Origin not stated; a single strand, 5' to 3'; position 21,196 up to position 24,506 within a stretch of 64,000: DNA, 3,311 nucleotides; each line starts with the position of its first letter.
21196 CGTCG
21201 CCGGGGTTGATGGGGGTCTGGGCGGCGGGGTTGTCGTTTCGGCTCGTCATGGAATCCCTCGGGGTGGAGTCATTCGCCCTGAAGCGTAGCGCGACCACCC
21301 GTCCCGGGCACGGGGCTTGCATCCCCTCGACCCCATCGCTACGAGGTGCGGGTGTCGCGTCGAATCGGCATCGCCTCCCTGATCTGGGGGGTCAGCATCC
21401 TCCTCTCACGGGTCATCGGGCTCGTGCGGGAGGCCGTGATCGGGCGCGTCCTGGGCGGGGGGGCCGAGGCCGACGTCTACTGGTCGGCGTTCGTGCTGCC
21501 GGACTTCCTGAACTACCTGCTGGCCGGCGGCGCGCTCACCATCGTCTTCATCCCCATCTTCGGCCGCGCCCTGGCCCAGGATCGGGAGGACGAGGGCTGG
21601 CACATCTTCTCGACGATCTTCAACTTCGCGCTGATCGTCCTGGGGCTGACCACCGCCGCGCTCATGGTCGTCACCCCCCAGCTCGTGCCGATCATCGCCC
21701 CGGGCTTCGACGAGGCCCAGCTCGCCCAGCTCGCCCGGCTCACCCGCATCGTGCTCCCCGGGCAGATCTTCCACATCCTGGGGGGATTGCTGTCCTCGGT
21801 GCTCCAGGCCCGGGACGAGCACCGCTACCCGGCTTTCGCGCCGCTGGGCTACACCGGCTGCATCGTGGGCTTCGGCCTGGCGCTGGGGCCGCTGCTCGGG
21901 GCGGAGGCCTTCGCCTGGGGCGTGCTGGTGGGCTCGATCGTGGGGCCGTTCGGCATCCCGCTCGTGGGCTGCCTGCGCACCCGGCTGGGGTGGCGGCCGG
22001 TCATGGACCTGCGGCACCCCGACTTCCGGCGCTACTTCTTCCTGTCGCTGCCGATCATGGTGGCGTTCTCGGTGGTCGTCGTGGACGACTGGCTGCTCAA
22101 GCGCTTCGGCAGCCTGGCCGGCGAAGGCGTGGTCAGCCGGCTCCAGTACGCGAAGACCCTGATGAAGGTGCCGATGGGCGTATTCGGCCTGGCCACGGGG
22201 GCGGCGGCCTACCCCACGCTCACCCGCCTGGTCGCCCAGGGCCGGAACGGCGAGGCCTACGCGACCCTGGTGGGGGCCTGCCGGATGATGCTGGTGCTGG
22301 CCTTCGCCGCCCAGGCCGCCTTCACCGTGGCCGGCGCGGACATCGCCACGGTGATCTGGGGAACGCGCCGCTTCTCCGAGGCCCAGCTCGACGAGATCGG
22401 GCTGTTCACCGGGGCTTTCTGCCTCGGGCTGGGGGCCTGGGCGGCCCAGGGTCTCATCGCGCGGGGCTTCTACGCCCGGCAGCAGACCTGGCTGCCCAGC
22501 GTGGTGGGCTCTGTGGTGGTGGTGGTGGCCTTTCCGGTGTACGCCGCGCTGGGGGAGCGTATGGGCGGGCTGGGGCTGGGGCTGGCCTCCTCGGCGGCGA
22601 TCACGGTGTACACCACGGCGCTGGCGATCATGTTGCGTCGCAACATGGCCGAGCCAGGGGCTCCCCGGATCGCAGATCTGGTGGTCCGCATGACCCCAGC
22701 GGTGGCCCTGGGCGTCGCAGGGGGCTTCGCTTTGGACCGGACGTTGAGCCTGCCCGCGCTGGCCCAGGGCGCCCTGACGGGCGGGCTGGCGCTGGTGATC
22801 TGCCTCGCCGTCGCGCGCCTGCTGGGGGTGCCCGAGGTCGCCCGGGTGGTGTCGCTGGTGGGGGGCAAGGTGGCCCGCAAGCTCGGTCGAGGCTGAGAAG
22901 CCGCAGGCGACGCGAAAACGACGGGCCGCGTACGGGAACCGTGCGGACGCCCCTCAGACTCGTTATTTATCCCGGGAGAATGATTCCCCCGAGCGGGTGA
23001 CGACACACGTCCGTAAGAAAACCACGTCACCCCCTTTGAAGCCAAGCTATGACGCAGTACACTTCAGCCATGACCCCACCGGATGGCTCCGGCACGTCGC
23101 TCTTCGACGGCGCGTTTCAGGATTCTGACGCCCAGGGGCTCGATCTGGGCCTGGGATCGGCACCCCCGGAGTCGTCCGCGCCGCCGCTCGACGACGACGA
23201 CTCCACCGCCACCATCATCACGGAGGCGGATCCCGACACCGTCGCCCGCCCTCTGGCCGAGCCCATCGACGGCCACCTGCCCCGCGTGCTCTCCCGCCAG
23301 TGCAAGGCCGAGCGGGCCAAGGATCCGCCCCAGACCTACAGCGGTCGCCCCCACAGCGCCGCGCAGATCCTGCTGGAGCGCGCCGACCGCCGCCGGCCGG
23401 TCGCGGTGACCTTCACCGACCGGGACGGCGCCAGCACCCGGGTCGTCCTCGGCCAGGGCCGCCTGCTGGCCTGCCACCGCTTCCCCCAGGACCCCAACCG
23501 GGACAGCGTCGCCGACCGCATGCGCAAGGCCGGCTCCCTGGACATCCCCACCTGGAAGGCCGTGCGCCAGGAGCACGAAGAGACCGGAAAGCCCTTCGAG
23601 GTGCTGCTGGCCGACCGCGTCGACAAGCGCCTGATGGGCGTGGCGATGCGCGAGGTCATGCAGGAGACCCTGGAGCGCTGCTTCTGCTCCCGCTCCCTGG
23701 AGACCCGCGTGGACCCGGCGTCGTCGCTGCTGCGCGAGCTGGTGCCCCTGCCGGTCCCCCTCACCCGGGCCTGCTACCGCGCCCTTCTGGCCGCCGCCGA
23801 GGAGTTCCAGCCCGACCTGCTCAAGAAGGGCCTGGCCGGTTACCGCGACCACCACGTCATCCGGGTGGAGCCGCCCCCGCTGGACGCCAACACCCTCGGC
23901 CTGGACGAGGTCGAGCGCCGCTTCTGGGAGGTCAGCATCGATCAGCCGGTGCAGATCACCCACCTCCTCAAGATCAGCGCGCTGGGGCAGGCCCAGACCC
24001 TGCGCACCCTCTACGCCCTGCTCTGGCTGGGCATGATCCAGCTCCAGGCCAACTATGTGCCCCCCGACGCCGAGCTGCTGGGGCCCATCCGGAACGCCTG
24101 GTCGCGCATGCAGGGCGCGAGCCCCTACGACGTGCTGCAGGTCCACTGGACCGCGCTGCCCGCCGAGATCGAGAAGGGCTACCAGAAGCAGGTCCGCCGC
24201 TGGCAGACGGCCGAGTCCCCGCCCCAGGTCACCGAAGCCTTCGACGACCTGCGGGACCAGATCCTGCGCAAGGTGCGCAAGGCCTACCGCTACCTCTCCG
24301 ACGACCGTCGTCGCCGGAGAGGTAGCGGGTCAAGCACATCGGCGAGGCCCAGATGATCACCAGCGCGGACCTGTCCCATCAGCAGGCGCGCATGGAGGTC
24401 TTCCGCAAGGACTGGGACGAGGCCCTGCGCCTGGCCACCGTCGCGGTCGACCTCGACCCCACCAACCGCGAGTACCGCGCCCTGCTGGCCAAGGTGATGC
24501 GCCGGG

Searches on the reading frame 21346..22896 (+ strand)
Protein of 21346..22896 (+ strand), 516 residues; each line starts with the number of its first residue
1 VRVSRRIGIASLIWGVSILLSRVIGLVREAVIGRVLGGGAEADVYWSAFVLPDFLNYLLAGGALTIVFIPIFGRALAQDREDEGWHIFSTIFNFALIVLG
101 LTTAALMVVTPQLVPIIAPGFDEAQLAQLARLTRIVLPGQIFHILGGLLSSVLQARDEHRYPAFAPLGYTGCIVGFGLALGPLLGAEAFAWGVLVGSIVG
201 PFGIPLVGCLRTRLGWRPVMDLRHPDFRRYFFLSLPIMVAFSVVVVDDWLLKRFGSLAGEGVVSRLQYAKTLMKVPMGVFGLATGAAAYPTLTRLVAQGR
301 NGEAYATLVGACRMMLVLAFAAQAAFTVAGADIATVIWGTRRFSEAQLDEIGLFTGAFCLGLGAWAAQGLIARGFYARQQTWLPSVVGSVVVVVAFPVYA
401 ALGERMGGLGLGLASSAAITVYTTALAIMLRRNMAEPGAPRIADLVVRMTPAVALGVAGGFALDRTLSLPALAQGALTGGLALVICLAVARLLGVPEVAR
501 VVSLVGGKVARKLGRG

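Call 78: search_protein_families(library=pfam, proteins=[window:21346-22896:+], max_evalue=0.001)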
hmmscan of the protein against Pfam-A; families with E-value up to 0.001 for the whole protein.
window:21346-22896:+ (516 aa): 1 family
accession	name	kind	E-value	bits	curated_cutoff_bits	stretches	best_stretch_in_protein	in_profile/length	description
PF03023.19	MurJ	-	8.7e-64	216.2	27.4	1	34-456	3-426/451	Lipid II flippase MurJ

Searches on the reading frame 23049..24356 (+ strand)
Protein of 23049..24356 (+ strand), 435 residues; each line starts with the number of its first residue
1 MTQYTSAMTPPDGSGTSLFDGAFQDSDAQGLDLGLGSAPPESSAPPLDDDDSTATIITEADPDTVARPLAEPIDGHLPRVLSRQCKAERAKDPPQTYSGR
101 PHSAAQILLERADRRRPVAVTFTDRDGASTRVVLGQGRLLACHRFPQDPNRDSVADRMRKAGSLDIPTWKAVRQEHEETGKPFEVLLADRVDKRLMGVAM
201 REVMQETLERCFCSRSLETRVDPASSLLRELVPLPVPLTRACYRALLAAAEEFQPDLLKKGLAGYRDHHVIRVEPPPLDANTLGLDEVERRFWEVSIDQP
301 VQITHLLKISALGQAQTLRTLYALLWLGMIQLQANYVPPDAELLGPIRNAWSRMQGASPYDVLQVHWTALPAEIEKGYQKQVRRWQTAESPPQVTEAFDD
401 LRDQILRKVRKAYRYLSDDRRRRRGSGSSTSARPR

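Call 78: search_protein_families(library=pfam, proteins=[window:23049-24356:+], max_evalue=0.001)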
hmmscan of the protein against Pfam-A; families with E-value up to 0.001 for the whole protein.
window:23049-24356:+ (435 aa): 1 family
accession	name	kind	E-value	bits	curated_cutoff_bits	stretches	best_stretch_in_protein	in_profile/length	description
PF00226.36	DnaJ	-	4.6e-05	23.9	27.8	1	359-423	2-60/63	DnaJ domain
